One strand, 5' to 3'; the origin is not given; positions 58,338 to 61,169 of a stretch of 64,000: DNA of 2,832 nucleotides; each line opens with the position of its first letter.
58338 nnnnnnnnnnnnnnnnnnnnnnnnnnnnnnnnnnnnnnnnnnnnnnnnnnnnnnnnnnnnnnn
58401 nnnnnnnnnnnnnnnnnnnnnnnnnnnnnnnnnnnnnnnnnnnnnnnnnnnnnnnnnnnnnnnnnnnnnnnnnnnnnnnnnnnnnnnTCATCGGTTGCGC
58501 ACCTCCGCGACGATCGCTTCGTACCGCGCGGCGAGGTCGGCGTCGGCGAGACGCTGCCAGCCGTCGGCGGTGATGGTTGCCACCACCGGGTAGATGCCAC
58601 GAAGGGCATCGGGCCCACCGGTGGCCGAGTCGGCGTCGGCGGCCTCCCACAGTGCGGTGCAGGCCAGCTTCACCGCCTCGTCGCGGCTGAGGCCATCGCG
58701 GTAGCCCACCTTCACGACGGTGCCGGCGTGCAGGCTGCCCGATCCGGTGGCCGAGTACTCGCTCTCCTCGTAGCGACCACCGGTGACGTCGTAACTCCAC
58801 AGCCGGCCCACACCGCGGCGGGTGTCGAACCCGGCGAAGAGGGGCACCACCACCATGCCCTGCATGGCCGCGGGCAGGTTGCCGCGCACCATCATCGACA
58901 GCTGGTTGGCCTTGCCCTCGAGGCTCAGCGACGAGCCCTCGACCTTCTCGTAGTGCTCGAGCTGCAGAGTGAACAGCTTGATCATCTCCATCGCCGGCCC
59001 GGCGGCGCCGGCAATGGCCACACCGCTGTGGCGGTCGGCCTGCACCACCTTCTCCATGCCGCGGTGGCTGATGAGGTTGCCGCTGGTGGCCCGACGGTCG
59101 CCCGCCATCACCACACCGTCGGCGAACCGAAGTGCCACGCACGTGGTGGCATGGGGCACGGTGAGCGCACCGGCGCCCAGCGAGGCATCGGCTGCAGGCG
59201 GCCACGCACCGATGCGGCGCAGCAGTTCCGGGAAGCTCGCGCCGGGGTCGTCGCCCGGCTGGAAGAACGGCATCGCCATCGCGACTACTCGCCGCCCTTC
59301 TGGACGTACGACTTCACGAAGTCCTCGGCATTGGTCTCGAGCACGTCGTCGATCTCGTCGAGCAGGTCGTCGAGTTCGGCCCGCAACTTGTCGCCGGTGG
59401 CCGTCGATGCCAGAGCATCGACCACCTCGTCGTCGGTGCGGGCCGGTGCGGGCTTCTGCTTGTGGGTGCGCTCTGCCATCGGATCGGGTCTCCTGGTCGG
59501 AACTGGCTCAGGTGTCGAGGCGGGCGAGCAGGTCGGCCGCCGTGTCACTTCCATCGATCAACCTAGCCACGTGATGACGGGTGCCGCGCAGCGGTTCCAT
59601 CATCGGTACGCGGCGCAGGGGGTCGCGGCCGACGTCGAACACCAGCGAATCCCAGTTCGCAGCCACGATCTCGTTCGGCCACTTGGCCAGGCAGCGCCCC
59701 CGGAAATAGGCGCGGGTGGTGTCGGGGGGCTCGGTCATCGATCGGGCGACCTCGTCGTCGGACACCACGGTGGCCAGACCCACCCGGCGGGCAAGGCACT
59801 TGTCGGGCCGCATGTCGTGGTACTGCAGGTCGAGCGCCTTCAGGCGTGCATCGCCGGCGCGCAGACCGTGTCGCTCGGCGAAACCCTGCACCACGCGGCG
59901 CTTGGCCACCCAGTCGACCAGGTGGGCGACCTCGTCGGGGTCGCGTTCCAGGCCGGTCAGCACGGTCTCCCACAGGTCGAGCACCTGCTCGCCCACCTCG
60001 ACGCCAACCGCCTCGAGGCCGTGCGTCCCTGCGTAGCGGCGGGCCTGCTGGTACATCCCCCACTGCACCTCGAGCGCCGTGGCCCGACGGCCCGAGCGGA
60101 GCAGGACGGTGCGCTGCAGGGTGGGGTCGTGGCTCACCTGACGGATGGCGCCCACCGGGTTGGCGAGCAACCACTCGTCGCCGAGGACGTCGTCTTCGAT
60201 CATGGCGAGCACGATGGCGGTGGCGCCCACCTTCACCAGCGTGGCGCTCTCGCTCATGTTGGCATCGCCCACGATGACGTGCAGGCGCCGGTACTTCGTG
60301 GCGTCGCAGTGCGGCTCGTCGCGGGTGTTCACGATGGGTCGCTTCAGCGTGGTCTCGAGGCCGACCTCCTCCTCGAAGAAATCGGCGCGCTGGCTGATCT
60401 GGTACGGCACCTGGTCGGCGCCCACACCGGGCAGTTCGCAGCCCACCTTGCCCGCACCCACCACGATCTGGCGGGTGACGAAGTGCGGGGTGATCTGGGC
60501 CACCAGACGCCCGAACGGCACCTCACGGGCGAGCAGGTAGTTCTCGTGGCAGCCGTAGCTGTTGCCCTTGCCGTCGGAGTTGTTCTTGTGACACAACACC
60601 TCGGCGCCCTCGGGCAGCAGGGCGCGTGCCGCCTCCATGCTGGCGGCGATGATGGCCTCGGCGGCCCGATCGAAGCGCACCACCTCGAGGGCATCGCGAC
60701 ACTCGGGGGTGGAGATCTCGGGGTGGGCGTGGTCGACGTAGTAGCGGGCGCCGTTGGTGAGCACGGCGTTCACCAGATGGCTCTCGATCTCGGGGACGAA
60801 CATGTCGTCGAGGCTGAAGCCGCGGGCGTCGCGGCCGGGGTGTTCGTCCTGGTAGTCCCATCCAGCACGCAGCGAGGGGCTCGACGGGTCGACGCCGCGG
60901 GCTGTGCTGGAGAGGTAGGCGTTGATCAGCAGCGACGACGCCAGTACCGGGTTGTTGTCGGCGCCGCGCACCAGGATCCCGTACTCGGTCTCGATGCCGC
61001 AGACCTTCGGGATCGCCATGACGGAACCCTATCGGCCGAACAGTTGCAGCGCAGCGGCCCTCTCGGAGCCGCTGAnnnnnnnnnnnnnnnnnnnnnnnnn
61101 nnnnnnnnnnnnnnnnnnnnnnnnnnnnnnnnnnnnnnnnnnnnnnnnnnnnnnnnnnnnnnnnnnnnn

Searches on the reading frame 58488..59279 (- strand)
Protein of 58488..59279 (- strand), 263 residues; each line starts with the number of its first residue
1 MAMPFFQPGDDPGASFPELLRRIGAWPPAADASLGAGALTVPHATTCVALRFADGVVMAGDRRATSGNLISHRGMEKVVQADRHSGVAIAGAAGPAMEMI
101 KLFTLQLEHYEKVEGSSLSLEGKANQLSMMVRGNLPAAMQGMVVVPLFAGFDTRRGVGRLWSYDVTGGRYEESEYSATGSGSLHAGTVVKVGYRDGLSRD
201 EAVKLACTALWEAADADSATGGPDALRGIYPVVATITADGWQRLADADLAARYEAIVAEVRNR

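Call 6: search_protein_families(library=pfam, proteins=[window:58488-59279:-])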
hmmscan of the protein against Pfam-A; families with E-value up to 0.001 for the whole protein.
window:58488-59279:- (263 aa): 1 family
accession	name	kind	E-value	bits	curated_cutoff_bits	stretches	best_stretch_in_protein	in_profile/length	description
PF00227.31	Proteasome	-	4.1e-36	124.8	22.4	1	42-222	2-182/189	Proteasome subunit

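Call 7: search_protein_families(library=ncbifam, proteins=[window:58488-59279:-])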
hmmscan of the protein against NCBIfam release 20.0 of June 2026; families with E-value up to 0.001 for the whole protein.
window:58488-59279:- (263 aa): 6 families
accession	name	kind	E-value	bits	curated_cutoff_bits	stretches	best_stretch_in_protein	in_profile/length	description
TIGR03690.1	20S_bact_beta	equivalog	6.9e-92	307.2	191.9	1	41-259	2-220/222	proteasome subunit beta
TIGR03634.1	arc_protsome_B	equivalog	6.9e-34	117.1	224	1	45-222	2-173/185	archaeal proteasome endopeptidase complex subunit beta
TIGR03633.1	arc_protsome_A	equivalog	3.3e-14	52.9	287.35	1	40-218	25-200/230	archaeal proteasome endopeptidase complex subunit alpha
NF003075.0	PRK03996.1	subfamily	3.4e-14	52.8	219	1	41-218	33-207/248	archaeal proteasome endopeptidase complex subunit alpha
NF003964.0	PRK05456.1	equivalog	1e-05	25.3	137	1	43-111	6-75/179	ATP-dependent protease subunit HslV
TIGR03692.1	ATP_dep_HslV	equivalog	0.00046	19.9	157.75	1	45-111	1-68/171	HslVU peptidase proteolytic subunit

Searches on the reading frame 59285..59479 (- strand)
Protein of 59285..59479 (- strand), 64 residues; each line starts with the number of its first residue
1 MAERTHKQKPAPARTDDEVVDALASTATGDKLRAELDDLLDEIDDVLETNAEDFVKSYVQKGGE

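Call 6: search_protein_families(library=pfam, proteins=[window:59285-59479:-])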
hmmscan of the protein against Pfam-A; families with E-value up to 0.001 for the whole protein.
window:59285-59479:- (64 aa): 1 family
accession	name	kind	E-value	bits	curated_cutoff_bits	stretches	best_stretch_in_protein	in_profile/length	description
PF05639.16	Pup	-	7.9e-20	72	27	1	13-64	15-69/69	Pup-like protein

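Call 7: search_protein_families(library=ncbifam, proteins=[window:59285-59479:-])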
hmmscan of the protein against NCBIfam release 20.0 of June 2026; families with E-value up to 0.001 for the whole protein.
window:59285-59479:- (64 aa): 1 family
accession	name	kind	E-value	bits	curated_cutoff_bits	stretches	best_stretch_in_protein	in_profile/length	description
TIGR03687.1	pupylate_cterm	equivalog_domain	1.2e-19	70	41.45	1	35-64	4-33/33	ubiquitin-like protein Pup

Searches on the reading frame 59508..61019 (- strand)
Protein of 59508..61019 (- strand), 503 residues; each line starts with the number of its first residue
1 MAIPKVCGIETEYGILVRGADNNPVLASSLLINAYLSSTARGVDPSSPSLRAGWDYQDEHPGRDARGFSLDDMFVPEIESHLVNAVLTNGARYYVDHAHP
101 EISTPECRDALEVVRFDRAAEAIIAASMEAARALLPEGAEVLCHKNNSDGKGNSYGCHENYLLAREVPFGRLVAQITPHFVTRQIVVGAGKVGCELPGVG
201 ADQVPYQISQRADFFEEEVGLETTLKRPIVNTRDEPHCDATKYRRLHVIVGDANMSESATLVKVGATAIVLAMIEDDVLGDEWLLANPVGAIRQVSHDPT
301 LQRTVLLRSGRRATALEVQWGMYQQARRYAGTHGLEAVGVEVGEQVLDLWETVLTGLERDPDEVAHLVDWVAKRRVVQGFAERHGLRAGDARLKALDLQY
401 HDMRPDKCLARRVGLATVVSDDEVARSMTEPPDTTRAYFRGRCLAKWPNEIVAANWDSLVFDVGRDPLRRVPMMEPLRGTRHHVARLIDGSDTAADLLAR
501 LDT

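Call 6: search_protein_families(library=pfam, proteins=[window:59508-61019:-])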
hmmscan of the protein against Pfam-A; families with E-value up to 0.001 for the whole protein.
window:59508-61019:- (503 aa): 1 family
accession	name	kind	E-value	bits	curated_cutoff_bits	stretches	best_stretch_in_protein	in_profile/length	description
PF03136.20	Pup_ligase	-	1.5e-159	532.2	25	1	5-459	1-440/441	Pup-ligase protein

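Call 7: search_protein_families(library=ncbifam, proteins=[window:59508-61019:-])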
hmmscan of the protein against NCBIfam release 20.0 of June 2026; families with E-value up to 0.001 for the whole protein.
window:59508-61019:- (503 aa): 2 families
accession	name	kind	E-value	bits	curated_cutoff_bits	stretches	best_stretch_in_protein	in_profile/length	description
TIGR03688.1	depupylase_Dop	equivalog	1.2e-162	542.1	492.3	1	5-489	2-483/485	depupylase/deamidase Dop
TIGR03686.1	pupylate_PafA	equivalog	6.6e-113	377.8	551.3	1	82-489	41-455/457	Pup--protein ligase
